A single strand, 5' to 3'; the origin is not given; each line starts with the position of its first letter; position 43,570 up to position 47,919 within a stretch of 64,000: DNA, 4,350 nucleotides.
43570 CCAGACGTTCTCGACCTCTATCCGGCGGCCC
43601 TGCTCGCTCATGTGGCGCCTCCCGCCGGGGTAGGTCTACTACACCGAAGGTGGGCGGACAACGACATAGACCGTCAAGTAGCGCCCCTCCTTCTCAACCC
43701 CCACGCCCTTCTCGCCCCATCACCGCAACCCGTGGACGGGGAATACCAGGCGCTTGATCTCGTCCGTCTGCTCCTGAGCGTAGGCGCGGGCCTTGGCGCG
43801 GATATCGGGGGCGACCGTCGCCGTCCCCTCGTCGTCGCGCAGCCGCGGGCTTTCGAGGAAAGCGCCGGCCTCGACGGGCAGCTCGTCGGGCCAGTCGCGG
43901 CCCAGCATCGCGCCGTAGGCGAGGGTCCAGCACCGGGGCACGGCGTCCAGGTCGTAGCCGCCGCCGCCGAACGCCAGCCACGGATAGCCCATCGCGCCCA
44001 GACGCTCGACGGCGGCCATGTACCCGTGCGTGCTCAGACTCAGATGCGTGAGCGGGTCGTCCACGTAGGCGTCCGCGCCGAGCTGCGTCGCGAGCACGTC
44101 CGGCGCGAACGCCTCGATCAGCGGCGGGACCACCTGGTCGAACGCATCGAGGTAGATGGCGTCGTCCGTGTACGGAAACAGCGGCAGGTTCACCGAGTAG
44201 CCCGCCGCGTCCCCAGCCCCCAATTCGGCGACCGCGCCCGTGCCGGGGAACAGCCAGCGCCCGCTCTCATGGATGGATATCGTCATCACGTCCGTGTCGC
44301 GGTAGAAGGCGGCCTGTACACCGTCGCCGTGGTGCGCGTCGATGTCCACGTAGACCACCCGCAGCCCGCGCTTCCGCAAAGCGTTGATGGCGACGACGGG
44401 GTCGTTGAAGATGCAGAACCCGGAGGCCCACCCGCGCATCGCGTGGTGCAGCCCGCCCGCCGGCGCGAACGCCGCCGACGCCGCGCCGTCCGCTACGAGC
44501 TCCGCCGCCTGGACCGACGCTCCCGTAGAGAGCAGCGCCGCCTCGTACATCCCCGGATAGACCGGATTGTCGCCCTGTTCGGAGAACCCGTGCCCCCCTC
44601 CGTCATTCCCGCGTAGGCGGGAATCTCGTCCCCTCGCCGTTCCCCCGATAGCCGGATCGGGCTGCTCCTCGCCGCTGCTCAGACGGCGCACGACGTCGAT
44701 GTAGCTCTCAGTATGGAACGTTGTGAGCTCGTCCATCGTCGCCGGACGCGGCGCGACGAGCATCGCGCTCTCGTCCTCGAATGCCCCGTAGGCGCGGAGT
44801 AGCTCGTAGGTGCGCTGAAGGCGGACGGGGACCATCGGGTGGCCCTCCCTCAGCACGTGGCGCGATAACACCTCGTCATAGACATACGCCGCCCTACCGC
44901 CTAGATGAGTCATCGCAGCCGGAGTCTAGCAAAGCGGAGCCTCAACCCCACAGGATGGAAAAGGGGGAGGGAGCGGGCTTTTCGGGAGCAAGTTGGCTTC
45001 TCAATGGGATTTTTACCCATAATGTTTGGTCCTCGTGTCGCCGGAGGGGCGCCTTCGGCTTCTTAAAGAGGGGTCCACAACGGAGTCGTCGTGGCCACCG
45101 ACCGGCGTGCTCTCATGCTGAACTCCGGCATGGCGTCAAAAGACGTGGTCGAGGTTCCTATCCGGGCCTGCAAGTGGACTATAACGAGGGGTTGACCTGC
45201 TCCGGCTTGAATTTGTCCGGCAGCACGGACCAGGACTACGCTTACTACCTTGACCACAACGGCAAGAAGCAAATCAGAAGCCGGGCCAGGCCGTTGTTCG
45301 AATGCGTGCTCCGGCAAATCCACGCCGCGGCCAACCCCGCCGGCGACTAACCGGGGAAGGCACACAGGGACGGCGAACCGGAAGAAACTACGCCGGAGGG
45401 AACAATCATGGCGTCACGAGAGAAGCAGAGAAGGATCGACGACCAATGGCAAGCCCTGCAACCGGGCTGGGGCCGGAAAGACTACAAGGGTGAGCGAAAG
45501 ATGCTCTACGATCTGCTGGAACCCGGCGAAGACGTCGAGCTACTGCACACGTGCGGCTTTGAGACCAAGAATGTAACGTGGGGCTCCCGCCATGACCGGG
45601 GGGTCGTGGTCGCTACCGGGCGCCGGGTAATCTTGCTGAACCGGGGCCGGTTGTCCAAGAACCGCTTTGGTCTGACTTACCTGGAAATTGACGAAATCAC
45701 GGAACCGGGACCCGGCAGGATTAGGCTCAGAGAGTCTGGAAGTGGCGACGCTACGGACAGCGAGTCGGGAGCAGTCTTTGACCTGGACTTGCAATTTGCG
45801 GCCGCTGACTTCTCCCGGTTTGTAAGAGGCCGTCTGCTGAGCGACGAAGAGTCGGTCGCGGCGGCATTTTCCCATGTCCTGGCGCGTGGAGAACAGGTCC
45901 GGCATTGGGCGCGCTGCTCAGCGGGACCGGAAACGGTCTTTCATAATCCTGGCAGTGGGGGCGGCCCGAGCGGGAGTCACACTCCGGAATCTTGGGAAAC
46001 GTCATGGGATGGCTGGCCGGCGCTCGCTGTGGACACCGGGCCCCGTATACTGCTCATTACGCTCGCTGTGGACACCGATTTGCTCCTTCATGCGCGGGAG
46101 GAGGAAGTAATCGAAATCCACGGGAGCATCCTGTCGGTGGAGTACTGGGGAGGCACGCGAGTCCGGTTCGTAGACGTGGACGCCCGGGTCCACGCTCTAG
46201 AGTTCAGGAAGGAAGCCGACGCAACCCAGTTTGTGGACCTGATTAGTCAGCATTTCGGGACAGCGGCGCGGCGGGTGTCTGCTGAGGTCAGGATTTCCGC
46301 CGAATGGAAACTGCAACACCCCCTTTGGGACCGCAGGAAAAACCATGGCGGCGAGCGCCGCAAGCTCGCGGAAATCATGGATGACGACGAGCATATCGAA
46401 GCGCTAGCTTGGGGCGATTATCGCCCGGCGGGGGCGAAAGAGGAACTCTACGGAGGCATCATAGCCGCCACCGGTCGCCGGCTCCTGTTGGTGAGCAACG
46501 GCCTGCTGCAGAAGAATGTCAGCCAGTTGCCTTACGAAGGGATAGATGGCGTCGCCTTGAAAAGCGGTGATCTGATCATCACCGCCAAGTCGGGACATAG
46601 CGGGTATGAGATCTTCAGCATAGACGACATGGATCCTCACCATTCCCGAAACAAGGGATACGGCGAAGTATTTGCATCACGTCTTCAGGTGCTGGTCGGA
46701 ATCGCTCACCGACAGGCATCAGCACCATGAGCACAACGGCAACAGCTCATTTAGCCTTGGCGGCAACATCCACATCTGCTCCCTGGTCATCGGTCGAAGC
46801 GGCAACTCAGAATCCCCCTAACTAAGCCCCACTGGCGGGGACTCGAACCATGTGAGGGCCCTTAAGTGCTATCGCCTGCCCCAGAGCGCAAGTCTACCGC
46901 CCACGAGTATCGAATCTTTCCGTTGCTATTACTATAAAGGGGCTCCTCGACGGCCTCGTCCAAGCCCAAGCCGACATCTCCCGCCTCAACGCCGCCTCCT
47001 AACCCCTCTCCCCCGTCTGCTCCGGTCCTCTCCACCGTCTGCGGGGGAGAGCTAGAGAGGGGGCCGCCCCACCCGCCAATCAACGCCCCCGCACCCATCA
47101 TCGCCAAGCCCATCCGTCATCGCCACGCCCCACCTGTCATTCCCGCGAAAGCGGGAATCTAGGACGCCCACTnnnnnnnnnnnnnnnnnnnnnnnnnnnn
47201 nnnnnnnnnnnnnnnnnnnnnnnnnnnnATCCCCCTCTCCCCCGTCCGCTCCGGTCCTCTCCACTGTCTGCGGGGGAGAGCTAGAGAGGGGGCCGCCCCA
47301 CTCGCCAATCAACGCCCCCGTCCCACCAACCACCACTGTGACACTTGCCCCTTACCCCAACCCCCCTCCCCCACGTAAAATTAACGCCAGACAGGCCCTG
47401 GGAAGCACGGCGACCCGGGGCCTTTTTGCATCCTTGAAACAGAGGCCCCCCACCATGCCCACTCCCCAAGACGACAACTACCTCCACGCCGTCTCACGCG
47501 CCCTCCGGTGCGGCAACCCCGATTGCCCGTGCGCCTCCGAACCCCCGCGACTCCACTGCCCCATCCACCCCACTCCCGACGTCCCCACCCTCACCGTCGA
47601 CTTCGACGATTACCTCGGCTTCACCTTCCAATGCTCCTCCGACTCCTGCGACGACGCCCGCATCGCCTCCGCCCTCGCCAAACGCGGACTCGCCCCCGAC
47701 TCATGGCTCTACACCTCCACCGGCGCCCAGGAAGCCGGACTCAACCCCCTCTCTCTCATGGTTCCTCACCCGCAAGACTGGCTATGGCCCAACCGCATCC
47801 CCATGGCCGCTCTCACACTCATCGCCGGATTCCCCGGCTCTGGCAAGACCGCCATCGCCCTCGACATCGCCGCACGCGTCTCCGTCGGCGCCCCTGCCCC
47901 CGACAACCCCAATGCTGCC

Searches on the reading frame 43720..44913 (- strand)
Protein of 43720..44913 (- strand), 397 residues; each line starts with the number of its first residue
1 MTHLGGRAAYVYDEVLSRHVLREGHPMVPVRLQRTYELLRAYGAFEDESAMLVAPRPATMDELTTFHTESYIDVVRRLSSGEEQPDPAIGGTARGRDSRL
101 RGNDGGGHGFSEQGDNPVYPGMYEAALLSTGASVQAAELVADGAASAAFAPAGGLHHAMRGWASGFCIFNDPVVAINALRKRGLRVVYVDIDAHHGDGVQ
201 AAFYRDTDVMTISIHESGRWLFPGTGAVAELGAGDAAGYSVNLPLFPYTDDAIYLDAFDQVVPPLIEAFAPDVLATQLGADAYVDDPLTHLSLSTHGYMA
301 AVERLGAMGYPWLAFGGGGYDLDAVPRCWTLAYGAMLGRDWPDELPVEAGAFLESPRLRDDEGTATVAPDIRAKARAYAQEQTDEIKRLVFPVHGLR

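Call 17: search_protein_families(library=pfam, proteins=[window:43720-44913:-], max_evalue=0.001)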
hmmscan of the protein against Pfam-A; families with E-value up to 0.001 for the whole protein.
window:43720-44913:- (397 aa): 1 family
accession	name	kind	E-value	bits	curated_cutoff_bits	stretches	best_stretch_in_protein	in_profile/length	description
PF00850.24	Hist_deacetyl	-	1e-84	284.9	27.9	1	25-333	1-295/298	Histone deacetylase domain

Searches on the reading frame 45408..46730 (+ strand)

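Call 17: search_protein_families(library=pfam, proteins=[window:45408-46730:+], max_evalue=0.001)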
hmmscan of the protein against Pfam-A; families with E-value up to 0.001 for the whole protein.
window:45408-46730:+ (440 aa): 1 family
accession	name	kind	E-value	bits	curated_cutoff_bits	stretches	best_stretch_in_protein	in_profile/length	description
PF14470.12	bPH_3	-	4.5e-07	30.7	23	0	324-390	1-64/95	Bacterial PH domain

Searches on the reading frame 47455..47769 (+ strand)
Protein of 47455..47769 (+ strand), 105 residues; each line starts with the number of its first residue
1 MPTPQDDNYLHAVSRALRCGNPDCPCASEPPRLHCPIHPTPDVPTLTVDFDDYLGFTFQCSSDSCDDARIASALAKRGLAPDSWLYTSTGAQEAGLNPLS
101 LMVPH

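Call 84: predict_structure(alignment_id=A2)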
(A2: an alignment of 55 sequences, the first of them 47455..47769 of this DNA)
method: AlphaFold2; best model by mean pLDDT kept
length: 105 residues; sequences in the alignment: 55
mean_pLDDT: 82.4   pTM: 0.71
mean pLDDT of the five models: 82.4, 81.3, 81.2, 79.0, 71.5
residues with pLDDT >= 90: 21; 70-90: 71; 50-70: 11; < 50: 2
segments of 3 or more residues with pLDDT < 50: none
pLDDT, mean of each block of 10 residues (from residue 1): 85 90 85 85 85 87 87 90 78 69 49
secondary structure, 60 per line:
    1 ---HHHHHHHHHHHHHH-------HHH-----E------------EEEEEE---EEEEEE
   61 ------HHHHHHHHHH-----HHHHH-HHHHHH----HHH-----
elements in order: H4-17 E46-51 E55-60 H67-76 H82-86 H88-93

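Call 88: fold_search(model_id=the predicted structure, library=pdb)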
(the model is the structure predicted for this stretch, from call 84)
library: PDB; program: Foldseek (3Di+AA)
matches with E <= 10: 79; with E <= 0.001: 0
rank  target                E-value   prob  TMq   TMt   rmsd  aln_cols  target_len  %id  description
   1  3ax1                  1.9e+00  0.06  0.20  0.08  10.6        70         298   14  Molecular insights into miRNA processing by Arabidopsis Serrate (released 2011-07-13)
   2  2o8c_A                1.9e+00  0.05  0.27  0.05  11.6       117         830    7  human MutSalpha (MSH2/MSH6) bound to ADP and an O6-methyl-guanine T mispair (released 2007-06-05)
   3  8glv_GK               3.0e+00  0.09  0.18  0.08   4.5        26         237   31  96-nm repeat unit of doublet microtubules from Chlamydomonas reinhardtii flagella (released 2023-05-31)
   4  3ope_B                3.2e+00  0.03  0.18  0.11  11.4        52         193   19  Structural Basis of Auto-inhibitory mechanism of Histone methyltransferase (released 2011-01-12)
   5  2o8e_A                3.5e+00  0.06  0.28  0.05   6.1        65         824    9  human MutSalpha (MSH2/MSH6) bound to a G T mispair, with ADP bound to MSH2 only (released 2007-06-05)
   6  8yhe_A                3.5e+00  0.05  0.27  0.26   7.4        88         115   17  Cryo-EM structure of CTR-bound type VII CRISPR-Cas complex at post-state II (released 2024-08-21)
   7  7aib_A                3.5e+00  0.03  0.22  0.05  11.1        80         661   21  MutS-MutL in clamp state (released 2021-03-31)
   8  6vhy_C                3.5e+00  0.03  0.18  0.05   5.6        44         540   14  NpsA-ThdA, an artificially fused Adenylation-PCP di-domain NRPS from Klebsiella oxytoca (released 2020-06-24)
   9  21kl_B                3.5e+00  0.02  0.18  0.11  12.7       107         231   18  Cryo-EM structure of TasH-pre-tigRNA-dsDNA complex (released 2026-03-11)
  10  9vzx_A                3.5e+00  0.02  0.18  0.11  12.4       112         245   17  Cryo-EM structure of TasH-tigRNA-gap dsDNA complex (released 2026-03-11)
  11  5cd7_C                4.0e+00  0.02  0.16  0.22  13.8        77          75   13  Crystal structure of the NTD L199M of Drosophila Oskar protein (released 2015-09-02)
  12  5va6_B                4.2e+00  0.04  0.19  0.10   9.8        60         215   27  CRYSTAL STRUCTURE OF ATXR5 IN COMPLEX WITH HISTONE H3.1 MONO-METHYLATED ON R26 (released 2017-04-19)
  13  5vbc_B                4.2e+00  0.04  0.19  0.10   9.9        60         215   27  Crystal structure of ATXR5 in complex with histone H3.1 (released 2017-04-19)
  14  5cd8_E                4.2e+00  0.02  0.16  0.23  14.2        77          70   13  Crystal structure of the NTD of Drosophila Oskar protein (released 2015-09-02)
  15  6jjy_A                4.8e+00  0.03  0.21  0.18  10.5        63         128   14  Crystal Structure of KIBRA and beta-Dystroglycan (released 2019-09-25)
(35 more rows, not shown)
